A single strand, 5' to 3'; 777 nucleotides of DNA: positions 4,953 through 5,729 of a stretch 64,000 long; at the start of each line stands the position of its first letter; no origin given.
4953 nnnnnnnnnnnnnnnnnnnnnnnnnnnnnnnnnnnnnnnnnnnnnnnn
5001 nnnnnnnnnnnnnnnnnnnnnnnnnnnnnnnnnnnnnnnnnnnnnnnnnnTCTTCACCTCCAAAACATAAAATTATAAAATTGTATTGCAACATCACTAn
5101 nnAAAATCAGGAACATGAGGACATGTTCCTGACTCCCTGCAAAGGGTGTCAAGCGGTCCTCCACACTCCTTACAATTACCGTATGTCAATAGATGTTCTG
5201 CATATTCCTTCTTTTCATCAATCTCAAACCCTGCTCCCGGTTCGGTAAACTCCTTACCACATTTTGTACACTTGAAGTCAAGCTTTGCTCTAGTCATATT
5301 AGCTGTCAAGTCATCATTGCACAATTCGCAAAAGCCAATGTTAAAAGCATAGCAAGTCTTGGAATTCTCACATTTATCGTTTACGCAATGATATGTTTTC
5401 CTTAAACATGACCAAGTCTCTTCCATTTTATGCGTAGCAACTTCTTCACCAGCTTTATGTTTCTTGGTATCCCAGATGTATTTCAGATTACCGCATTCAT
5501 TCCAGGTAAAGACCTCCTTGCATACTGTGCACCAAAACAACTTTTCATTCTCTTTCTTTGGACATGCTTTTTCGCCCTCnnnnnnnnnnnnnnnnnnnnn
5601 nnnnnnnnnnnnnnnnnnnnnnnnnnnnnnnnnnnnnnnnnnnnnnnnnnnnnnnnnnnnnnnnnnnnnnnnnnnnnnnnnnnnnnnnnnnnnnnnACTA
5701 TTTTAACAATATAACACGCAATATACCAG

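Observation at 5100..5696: Exported 16-Cys protein with four CxxC pairs, apparently co-transcribed with hydrazine synthase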

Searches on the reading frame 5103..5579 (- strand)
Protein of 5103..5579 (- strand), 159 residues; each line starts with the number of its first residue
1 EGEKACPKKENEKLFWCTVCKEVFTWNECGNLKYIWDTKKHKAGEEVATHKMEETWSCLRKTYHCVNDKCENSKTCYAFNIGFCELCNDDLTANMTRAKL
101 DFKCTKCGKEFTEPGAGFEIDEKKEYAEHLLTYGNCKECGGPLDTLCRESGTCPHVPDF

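Call 70: predict_structure(alignment_id=A4)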
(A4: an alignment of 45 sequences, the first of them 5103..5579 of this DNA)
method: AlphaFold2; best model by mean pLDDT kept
length: 159 residues; sequences in the alignment: 45
mean_pLDDT: 79.9   pTM: 0.69
mean pLDDT of the five models: 79.9, 79.7, 78.2, 77.9, 75.6
residues with pLDDT >= 90: 64; 70-90: 58; 50-70: 22; < 50: 15
segments of 3 or more residues with pLDDT < 50: 1-6, 151-159
pLDDT, mean of each block of 10 residues (from residue 1): 50 90 87 64 61 90 88 77 88 87 95 95 88 94 84 35
secondary structure, 60 per line:
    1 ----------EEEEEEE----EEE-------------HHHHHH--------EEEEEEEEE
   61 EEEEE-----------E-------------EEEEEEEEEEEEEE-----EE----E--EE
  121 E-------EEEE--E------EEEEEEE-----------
elements in order: E11-17 E22-24 H38-43 E52-65 E91-104 E119-121 E129-132 E142-148

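Call 73: fold_search(model_id=the predicted structure, library=pdb)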
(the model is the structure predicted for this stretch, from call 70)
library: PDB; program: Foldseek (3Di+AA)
matches with E <= 10: 60; with E <= 0.001: 0
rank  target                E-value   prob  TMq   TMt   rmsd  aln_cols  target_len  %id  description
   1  2kwq_MODEL_1_A        8.1e-01  0.16  0.19  0.29  11.0       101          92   11  Mcm10 C-terminal DNA binding domain (released 2010-05-19)
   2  9hz7_M                1.2e+00  0.03  0.14  0.16  16.5       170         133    9  Agrobacterium phage 7-7-1 tail (released 2025-12-10)
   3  8c01_o                2.3e+00  0.14  0.19  0.10  12.5        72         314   10  Enp1TAP_A population of yeast small ribosomal subunit precursors (released 2022-12-28)
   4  9caq_3                2.4e+00  0.03  0.15  0.05  17.9       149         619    7  Cryo-EM structure of a human MCM2-7 double hexamer formed from independently loaded MCM2-7 single hexamers (released 2024-10-02)
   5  8toc_a                2.6e+00  0.01  0.11  0.04  22.8       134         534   12  Acinetobacter phage AP205 (released 2024-03-06)
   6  7pxp_E                3.1e+00  0.03  0.15  0.17  12.8       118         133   12  Benzoylsuccinyl-CoA thiolase (released 2022-04-06)
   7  9gyi_A                3.7e+00  0.03  0.14  0.09  13.1        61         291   15  Cryo-EM structure of the capsid-forming phage-inducible chromosomal island (cf-PICI) EcCI2 (released 2025-09-10)
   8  7pxp_A                4.1e+00  0.06  0.19  0.21  12.2        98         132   16  Benzoylsuccinyl-CoA thiolase (released 2022-04-06)
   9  9jgh_A                4.1e+00  0.01  0.14  0.15  15.8       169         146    8  cryo-EM structure of the TTP polymer at the tube's end (released 2025-07-16)
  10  9jgh_I                4.1e+00  0.01  0.15  0.13  19.1       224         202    6  cryo-EM structure of the TTP polymer at the tube's end (released 2025-07-16)
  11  7kzf_C                4.3e+00  0.01  0.10  0.05  14.7       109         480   14  High resolution cryo EM analysis of HPV16 identifies minor structural protein L2 and describes capsid flexibility (released 2021-02-24)
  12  7pyt_A                4.5e+00  0.03  0.15  0.17  12.7       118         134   12  Benzoylsuccinyl-CoA thiolase with coenzyme A (released 2022-04-06)
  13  8w0f_3                4.5e+00  0.01  0.12  0.04  18.6       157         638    7  Cryo-EM structure of a human MCM2-7 double hexamer on dsDNA (released 2024-10-02)
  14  6rup_A                4.8e+00  0.01  0.13  0.18  14.8       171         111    8  Human mitochondrial single-stranded DNA binding protein, SSBP1, at 2.1 A resolution - elucidated sequence (released 2019-10-09)
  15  9jgh_K                4.8e+00  0.01  0.16  0.13  20.6       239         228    8  cryo-EM structure of the TTP polymer at the tube's end (released 2025-07-16)
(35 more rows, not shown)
